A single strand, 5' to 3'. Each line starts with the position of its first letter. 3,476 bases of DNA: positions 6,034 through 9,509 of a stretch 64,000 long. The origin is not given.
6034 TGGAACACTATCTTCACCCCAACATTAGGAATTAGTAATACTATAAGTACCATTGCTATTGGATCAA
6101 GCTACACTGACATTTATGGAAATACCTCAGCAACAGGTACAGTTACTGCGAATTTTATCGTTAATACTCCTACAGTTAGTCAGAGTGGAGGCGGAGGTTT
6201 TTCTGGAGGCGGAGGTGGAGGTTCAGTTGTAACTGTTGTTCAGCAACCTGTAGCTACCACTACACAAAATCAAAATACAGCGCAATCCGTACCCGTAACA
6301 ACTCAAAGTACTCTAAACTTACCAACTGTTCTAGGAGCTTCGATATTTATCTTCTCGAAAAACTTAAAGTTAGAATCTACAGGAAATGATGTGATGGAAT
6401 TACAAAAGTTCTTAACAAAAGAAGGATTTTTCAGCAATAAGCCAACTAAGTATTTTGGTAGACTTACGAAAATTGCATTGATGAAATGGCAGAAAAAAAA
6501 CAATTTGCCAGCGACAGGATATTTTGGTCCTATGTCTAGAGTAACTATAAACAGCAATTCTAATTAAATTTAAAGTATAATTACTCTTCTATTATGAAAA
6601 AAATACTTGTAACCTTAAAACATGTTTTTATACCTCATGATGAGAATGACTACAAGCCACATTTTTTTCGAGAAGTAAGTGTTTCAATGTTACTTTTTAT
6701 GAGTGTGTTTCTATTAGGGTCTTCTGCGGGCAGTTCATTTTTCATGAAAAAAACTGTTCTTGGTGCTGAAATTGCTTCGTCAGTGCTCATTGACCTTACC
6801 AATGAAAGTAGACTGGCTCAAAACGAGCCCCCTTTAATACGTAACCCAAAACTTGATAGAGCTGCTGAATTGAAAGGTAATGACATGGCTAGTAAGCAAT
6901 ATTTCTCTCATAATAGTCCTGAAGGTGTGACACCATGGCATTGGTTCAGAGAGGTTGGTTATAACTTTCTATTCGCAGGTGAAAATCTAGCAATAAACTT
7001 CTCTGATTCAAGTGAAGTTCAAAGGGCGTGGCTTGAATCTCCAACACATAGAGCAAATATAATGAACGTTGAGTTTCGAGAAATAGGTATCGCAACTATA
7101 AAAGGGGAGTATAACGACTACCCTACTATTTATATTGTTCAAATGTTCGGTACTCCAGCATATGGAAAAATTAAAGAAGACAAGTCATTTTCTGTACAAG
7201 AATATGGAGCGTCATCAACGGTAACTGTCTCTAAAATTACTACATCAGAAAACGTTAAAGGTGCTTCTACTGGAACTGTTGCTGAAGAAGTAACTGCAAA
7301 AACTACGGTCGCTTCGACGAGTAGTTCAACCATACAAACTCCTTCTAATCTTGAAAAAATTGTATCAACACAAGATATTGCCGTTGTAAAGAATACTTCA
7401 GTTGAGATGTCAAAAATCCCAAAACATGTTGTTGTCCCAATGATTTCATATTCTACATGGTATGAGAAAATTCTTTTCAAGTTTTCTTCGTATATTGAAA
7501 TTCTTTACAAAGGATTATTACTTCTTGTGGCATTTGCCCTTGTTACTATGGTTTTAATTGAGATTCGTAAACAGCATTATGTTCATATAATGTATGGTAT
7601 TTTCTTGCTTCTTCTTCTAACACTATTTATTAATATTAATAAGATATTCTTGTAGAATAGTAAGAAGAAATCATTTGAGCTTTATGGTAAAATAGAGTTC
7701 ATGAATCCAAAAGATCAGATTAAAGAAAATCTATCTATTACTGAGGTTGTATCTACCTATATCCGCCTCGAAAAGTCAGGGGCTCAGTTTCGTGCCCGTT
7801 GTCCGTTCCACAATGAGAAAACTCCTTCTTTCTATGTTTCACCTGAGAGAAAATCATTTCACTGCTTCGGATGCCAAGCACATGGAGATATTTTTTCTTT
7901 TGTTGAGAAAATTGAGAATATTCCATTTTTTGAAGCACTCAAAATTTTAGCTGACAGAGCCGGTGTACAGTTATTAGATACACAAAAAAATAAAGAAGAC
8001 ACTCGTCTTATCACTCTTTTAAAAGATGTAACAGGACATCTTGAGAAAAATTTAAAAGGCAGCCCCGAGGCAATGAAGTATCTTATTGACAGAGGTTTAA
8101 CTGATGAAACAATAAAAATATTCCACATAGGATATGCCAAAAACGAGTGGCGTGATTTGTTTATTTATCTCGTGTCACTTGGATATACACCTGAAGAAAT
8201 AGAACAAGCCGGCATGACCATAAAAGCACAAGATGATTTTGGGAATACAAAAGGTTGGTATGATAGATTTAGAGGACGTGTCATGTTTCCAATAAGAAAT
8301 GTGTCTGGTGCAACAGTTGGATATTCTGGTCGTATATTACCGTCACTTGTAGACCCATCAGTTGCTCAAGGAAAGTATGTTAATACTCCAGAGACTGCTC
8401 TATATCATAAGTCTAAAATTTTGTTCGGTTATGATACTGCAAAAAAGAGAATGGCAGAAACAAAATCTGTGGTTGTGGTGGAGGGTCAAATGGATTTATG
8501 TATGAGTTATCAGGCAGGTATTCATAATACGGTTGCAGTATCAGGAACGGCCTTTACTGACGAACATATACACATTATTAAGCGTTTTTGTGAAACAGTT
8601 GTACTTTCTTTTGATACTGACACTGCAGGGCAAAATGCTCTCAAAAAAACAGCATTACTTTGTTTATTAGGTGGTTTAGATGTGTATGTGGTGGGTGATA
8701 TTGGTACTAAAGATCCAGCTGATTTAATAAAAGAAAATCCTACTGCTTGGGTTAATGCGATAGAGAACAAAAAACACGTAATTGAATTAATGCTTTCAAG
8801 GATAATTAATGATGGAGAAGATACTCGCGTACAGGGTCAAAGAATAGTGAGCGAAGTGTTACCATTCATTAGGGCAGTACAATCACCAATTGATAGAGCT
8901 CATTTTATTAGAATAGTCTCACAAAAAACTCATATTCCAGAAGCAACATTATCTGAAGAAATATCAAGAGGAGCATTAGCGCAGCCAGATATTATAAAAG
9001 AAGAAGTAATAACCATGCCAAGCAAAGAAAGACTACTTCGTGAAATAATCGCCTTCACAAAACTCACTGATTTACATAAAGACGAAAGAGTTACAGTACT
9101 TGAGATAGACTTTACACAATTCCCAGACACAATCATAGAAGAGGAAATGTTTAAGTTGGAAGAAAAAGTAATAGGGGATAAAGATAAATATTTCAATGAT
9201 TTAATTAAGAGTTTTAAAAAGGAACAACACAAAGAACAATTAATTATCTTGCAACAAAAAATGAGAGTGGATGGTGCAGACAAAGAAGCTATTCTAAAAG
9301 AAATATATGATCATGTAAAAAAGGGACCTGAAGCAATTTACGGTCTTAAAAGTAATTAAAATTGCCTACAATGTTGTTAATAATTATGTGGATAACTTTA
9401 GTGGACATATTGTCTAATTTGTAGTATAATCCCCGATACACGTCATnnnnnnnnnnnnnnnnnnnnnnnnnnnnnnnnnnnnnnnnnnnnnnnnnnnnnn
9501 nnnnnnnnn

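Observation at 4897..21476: Family of secreted proteins that share a C-terminal PG_binding_1-like domain (non-covalent cell-wall anchoring at the C-terminus)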

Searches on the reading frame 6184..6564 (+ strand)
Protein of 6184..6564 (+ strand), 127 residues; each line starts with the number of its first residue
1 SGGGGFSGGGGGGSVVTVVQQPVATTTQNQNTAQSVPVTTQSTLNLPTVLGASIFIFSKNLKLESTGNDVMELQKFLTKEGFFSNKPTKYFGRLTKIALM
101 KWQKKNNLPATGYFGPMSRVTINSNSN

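Call 37: predict_structure(alignment_id=A2)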
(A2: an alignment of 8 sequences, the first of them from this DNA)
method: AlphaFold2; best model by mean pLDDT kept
length: 127 residues; sequences in the alignment: 8
mean_pLDDT: 70.9   pTM: 0.54
mean pLDDT of the five models: 70.9, 70.0, 69.6, 67.4, 62.6
residues with pLDDT >= 90: 57; 70-90: 14; 50-70: 9; < 50: 47
segments of 3 or more residues with pLDDT < 50: 11-51
pLDDT, mean of each block of 10 residues (from residue 1): 52 43 42 40 40 71 94 93 94 96 95 91 72
secondary structure, 60 per line:
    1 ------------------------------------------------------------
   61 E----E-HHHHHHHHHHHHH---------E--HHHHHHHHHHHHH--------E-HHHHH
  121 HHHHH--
elements in order: H68-80 H93-105 H116-125

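Call 42: fold_search(model_id=the predicted structure, library=pdb)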
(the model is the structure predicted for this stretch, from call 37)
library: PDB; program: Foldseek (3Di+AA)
matches with E <= 10: 65; with E <= 0.001: 7
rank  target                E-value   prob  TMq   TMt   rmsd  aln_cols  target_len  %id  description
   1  4c2e_A                5.0e-05  1.00  0.54  0.17   2.0        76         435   26  Crystal structure of the protease CtpB(S309A) present in a resting state (released 2013-12-04)
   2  4c2c_A                5.3e-05  1.00  0.54  0.17   2.0        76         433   26  Crystal structure of the protease CtpB in an active state (released 2013-12-04)
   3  6tci                  7.4e-05  1.00  0.53  0.90   1.5        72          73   29  The crystal structure of SleB N-terminal domain (released 2020-11-18)
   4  4c2g_A                1.2e-04  1.00  0.54  0.17   2.0        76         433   26  Crystal structure of CtpB(S309A) in complex with a peptide having a Val-Pro-Ala C-terminus (released 2013-12-04)
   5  4c2h_A                1.7e-04  1.00  0.54  0.16   1.7        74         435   27  Crystal structure of the CtpB(V118Y) mutant (released 2013-12-04)
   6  4c2f_A                2.4e-04  1.00  0.54  0.17   2.0        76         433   26  Crystal structure of the CtpB R168A mutant present in an active conformation (released 2013-12-04)
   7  3bkh                  7.1e-04  1.00  0.50  0.24   2.1        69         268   30  Crystal structure of the bacteriophage phiKZ lytic transglycosylase, gp144 (released 2008-01-08)
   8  5tv7_A                2.4e-03  1.00  0.49  0.40   1.6        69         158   28  2.05 Angstrom Resolution Crystal Structure of Peptidoglycan-Binding Protein from Clostridioides difficile in Complex w (released 2016-12-14)
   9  4lpq                  4.9e-03  1.00  0.50  0.31   2.7        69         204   28  Crystal structure of the L,D-transpeptidase (residues 123-326) from Xylanimonas cellulosilytica DSM 15894 (released 2013-11-13)
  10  1lbu                  7.3e-03  1.00  0.48  0.29   2.6        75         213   25  HYDROLASE METALLO (ZN) DD-PEPTIDASE (released 1996-11-08)
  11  5nm7_A                1.3e-02  1.00  0.50  0.25   2.0        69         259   30  Crystal structure of Burkholderia AP3 phage endolysin (released 2018-02-14)
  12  5nm7_G                1.4e-02  1.00  0.50  0.25   1.2        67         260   31  Crystal structure of Burkholderia AP3 phage endolysin (released 2018-02-14)
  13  6ntw                  1.5e-02  1.00  0.46  0.12   2.2        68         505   24  Crystal structure of E. coli YcbB (released 2019-03-20)
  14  9h68_D                1.7e-02  1.00  0.49  0.17   3.4        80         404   20  Crystal Structure of the spore gernation lytic transglycosylase SleC from Clostridioides difficile in its zymogenic fo (released 2025-02-12)
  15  4c2d_D                1.9e-02  1.00  0.53  0.21   3.2        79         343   26  Crystal structure of the protease CtpB in an active state (released 2013-12-04)
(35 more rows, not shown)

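Call 55: find_homologous_proteins(query=A2, max_evalue=1e-8)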
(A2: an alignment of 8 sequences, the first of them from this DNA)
Query A2 (8 sequences) (127 aa, profile of the alignment): 46 proteins with E <= 1e-8 among 8000 candidates.
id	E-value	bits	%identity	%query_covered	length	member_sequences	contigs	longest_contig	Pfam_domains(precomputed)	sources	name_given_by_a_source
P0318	1.1e-45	173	54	62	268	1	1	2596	PF13848.13,PF08823.17,PF01471.24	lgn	-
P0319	1.5e-30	124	57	62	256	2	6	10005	PF13287.13,PF13290.14,PF01471.24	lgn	-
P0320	1.6e-30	124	47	60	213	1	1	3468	PF01471.24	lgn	-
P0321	1.8e-30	124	59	65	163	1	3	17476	PF01471.24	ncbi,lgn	-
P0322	6.6e-26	109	47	39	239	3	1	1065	PF01471.24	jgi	jgi:peptidoglycan hydrolase-like protein with peptidoglycan-binding domain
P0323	6.8e-25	106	41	59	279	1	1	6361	PF13287.13,PF13290.14,PF01471.24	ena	-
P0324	1.3e-24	105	49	60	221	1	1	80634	PF01471.24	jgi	jgi:peptidoglycan hydrolase-like protein with peptidoglycan-binding domain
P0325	9.0e-24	102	46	62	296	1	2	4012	PF01471.24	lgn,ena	-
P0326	3.6e-22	97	42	71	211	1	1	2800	PF01471.24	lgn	-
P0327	2.5e-21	94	41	48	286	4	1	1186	PF01471.24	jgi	jgi:hypothetical protein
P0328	3.7e-21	94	46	62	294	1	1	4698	PF01471.24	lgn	-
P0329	4.5e-21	94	33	46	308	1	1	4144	PF02557.23,PF09374.16,PF08823.17,PF01471.24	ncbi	ncbi:MAG: peptidoglycan-binding protein [Myxococcaceae bacterium]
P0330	5.4e-21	93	39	69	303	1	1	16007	PF01471.24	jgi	jgi:hypothetical protein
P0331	9.0e-20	89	38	70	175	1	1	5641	PF01471.24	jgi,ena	-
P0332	1.5e-19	89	38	87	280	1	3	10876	PF01471.24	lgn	-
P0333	1.8e-19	88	42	54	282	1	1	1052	PF01471.24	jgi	-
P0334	3.4e-19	87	33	57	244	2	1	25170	PF01471.24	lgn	-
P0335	1.0e-18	86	41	54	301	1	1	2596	PF01471.24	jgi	-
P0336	8.2e-16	77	44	46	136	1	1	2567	PF01471.24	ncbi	ncbi:MAG: peptidoglycan-binding domain-containing protein, partial [Candidatus Taylorbacteria bacter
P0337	4.6e-15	74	41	51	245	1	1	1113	PF16410.11,PF01471.24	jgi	jgi:hypothetical protein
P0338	1.5e-14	72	38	81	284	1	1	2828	PF01471.24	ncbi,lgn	-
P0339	4.6e-14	71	38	58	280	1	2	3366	PF01471.24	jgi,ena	jgi:peptidoglycan hydrolase-like protein with peptidoglycan-binding domain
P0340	4.8e-14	71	44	54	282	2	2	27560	PF01471.24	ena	-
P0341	5.2e-14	71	32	87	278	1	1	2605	PF01471.24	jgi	-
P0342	7.4e-14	70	36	80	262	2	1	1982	PF01471.24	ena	-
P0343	1.1e-13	70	41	52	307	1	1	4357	PF01471.24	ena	-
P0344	1.2e-13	70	41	52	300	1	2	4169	PF01471.24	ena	-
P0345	3.2e-13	68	37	55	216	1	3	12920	PF01471.24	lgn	-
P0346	5.1e-13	68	45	61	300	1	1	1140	PF16403.12,PF01471.24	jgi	jgi:hypothetical protein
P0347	8.4e-13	67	42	57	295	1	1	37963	PF01471.24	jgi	jgi:hypothetical protein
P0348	5.6e-12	64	40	61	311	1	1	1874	PF01471.24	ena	-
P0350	2.1e-11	62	38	59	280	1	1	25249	PF01471.24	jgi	jgi:hypothetical protein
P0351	4.8e-11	61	35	55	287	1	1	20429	PF13287.13,PF13290.14,PF01471.24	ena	-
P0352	6.3e-11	61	38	54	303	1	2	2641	PF01471.24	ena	-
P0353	8.7e-11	60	44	55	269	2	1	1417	PF01471.24,PF16656.12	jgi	jgi:hypothetical protein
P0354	9.8e-11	60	33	53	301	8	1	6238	PF01471.24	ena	-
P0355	1.9e-10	59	44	57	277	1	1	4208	PF01471.24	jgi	jgi:Putative peptidoglycan binding domain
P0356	3.8e-10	58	41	50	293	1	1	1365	PF01471.24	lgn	-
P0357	3.9e-10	58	43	22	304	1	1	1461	PF09374.16,PF01471.24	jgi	jgi:hypothetical protein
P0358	4.6e-10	58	33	54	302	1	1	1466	PF01471.24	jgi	jgi:peptidoglycan hydrolase-like protein with peptidoglycan-binding domain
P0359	8.1e-10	57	38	64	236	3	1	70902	PF18998.7,PF01471.24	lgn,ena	-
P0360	1.1e-9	57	39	55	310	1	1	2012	PF01471.24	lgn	-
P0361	1.9e-9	56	32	54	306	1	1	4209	PF01471.24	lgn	-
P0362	2.2e-9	56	40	56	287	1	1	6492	PF01471.24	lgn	-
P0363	6.2e-9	54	28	83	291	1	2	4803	PF01551.30,PF01471.24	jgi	jgi:peptidoglycan hydrolase-like protein with peptidoglycan-binding domain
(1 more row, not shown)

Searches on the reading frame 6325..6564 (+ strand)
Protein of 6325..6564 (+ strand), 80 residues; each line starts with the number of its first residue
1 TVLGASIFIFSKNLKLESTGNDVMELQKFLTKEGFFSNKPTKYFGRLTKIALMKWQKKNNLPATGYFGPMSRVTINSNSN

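Call 30: find_related_loci(query=A3, collection=genome_contigs, flank=6000)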
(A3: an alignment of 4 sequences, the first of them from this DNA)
Query A3 (80 aa) in genome_contigs; peptide patterns used: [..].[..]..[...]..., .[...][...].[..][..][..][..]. (x = any residue, [..] = any of these).
598 stretches matched a pattern (row limit reached: there are more); 132 encode a relative of the query (tblastn E <= 1e-3); the best 80 are kept; 80 distinct loci.
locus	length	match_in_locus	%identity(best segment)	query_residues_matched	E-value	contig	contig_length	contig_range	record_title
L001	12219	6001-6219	59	2-73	6e-24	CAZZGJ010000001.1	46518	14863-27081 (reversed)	MAG TPA_asm: uncultured Candidatus Saccharibacteria bacterium isolate SRP285395_co2_353 genome assembly, contig: NODE_11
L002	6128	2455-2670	58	2-72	3e-21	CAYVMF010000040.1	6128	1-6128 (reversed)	MAG TPA_asm: uncultured Candidatus Saccharibacteria bacterium isolate SRP286056_co2_561 genome assembly, contig: NODE_22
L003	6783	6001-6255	47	1-76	6e-20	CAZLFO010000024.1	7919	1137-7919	MAG TPA_asm: uncultured Gammaproteobacteria bacterium isolate binchicken_co204_361 genome assembly, contig: NODE_11199_l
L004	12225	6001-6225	48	2-76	8e-19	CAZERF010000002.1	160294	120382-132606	MAG TPA_asm: uncultured Candidatus Saccharibacteria bacterium isolate binchicken_co245_337 genome assembly, contig: NODE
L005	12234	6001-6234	50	7-76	3e-17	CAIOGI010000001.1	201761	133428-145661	MAG: Candidatus Taylorbacteria bacterium isolate Loclat_bin-01970 genome assembly, contig: bin-01970:01/13, whole genome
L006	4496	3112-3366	44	1-76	6e-17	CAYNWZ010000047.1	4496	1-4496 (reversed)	MAG TPA_asm: uncultured Gammaproteobacteria bacterium isolate binchicken_co20_421 genome assembly, contig: NODE_34438_le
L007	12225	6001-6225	48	10-76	6e-17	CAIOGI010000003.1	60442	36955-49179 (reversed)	MAG: Candidatus Taylorbacteria bacterium isolate Loclat_bin-01970 genome assembly, contig: bin-01970:03/13, whole genome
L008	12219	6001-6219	41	6-77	4e-15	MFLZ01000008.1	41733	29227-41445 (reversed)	MAG: Candidatus Kaiserbacteria bacterium RIFCSPLOWO2_01_FULL_54_13 rifcsplowo2_01_scaffold_12827, whole genome shotgun s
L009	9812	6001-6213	45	10-72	4e-14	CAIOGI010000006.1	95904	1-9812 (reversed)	MAG: Candidatus Taylorbacteria bacterium isolate Loclat_bin-01970 genome assembly, contig: bin-01970:06/13, whole genome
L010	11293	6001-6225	44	2-76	6e-14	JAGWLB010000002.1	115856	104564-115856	MAG: Patescibacteria group bacterium isolate REEB175 contig-150_109, whole genome shotgun sequence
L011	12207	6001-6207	45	8-76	7e-14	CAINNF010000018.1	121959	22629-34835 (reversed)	Candidatus Adlerbacteria bacterium isolate C24_bin-0997 genome assembly, contig: bin-0997:18/25, whole genome shotgun se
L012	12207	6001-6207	42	5-72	4e-12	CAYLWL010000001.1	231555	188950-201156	MAG TPA_asm: uncultured Candidatus Saccharibacteria bacterium isolate binchicken_co227_1182 genome assembly, contig: NOD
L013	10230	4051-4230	50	20-77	1e-11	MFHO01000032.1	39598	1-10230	MAG: Candidatus Giovannonibacteria bacterium RIFCSPHIGHO2_02_FULL_45_13 rifcsphigho2_02_scaffold_6993, whole genome shot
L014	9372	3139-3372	40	3-78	3e-11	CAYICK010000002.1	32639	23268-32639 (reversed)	MAG TPA_asm: uncultured Candidatus Saccharibacteria bacterium isolate ERP119705_co18_128 genome assembly, contig: NODE_1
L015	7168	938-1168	40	9-77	7e-11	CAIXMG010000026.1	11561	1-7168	uncultured bacterium isolate AlinenLipids_bin-4392 genome assembly, contig: bin-4392:026/116, whole genome shotgun seque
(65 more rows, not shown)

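Call 35: search_protein_representatives(alignment_id=A1)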
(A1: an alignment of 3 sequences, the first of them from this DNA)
Query: 3 sequences, 74 profile positions. Proteins with E-value up to 0.001 (for the whole library): 49624; up to 1e-10: 11429; up to 1e-30: 1113. The best 150 are listed.
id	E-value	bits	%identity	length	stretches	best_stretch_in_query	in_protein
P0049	4.9e-129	436.4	-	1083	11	6-69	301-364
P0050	1.2e-120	409.5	-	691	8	4-71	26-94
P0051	9.6e-116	393.8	-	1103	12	3-67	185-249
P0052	2.2e-111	379.9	-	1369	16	11-63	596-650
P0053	2.3e-107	367.0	-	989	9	8-69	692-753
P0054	2.7e-104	357.1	-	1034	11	4-68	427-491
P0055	4.5e-101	346.8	-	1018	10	8-69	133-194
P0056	2.0e-99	341.6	-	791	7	3-73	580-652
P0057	3.8e-96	331.1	-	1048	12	4-69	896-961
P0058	3.7e-92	318.3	-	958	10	7-65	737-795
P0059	5.4e-92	317.8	-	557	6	5-69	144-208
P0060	2.5e-90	312.4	-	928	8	7-71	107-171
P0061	1.1e-88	307.1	-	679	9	8-71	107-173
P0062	1.4e-88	306.8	-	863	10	6-67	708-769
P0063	1.7e-88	306.6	-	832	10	5-63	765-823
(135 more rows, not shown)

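Call 39: search_solved_structures(query=A1, max_evalue=0.001)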
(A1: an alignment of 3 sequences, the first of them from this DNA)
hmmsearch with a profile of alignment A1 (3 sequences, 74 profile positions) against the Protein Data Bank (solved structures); distinct sequences matched with E-value up to 0.001: 14.
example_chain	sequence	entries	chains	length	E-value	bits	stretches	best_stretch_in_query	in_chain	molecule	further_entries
3bkh_A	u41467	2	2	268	6.6e-10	41.9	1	3-62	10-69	lytic transglycosylase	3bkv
6tci_A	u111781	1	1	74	9.7e-10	41.4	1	8-65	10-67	Spore cortex-lytic enzyme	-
9xps_S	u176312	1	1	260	1e-09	41.3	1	5-62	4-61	Endolysin gp144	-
4fet_B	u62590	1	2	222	9.1e-09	38.2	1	8-65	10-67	Spore cortex-lytic enzyme prepeptide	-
4c2h_A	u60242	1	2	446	1.6e-07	34.3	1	3-71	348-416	CARBOXY-TERMINAL PROCESSING PROTEASE CTPB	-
4c2e_A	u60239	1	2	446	1.6e-07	34.3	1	3-71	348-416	CARBOXY-TERMINAL PROCESSING PROTEASE CTPB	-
4c2f_A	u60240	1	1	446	3.3e-07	33.3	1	3-71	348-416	CARBOXY-TERMINAL PROCESSING PROTEASE CTPB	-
4c2c_A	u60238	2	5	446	3.3e-07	33.2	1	3-71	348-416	CARBOXY-TERMINAL PROCESSING PROTEASE CTPB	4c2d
4c2g_A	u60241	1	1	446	3.3e-07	33.2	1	3-71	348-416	CARBOXY-TERMINAL PROCESSING PROTEASE CTPB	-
4lpq_A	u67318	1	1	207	5.5e-07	32.5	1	8-64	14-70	ErfK/YbiS/YcfS/YnhG family protein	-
7rum_A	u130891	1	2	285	1.1e-05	28.3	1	5-67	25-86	Endolysin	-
5tv7_A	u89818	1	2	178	1.7e-05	27.8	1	5-66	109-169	Putative peptidoglycan-binding/hydrolysing protein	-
1lbu_A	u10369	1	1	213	2.4e-05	27.3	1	7-69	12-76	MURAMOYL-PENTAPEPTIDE CARBOXYPEPTIDASE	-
5nm7_G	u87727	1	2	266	0.00054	22.9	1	2-64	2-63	Peptidoglycan-binding domain 1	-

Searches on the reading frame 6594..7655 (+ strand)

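Call 8: search_protein_families(library=pfam, proteins=[window:6594-7655:+], max_evalue=0.001)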
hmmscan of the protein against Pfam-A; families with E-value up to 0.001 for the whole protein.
window:6594-7655:+ (353 aa): 1 family
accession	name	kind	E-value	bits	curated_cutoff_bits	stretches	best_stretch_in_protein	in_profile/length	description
PF00188.32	CAP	-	1.6e-14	55.2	21.1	1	67-185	2-117/117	Cysteine-rich secretory protein family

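Call 11: search_protein_families(library=ncbifam, proteins=[window:6594-7655:+], max_evalue=0.001)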
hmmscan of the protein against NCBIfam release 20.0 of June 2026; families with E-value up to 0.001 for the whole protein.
window:6594-7655:+ (353 aa): 2 families
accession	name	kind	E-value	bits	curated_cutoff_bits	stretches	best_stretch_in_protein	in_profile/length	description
TIGR02909.1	spore_YkwD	subfamily_domain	7e-30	103.5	171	1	64-185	7-125/127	uncharacterized protein, YkwD family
NF052539.1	DivAsocLipDalA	equivalog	4.4e-14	52.7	200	1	60-169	47-155/169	divisome-associated lipoprotein DalA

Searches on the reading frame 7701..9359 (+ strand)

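Call 8: search_protein_families(library=pfam, proteins=[window:7701-9359:+], max_evalue=0.001)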
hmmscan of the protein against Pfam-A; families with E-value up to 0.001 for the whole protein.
window:7701-9359:+ (552 aa): 5 families
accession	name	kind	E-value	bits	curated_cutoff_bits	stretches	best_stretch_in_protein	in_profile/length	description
PF08275.17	DNAG_N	-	4.3e-33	114.6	26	1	116-248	4-128/128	DNA primase catalytic core, N-terminal domain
PF01807.25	Zn_ribbon_DnaG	-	9.5e-33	112.4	24.9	1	5-93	7-95/98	CHC2 zinc finger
PF13155.12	Toprim_2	-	6.6e-14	52.5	22.1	1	258-342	1-87/88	Toprim-like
PF13662.12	Toprim_4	-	1.8e-13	51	25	1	257-331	3-84/85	Toprim domain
PF01751.28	Toprim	-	6e-09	36.4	23.1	1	257-318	2-77/96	Toprim domain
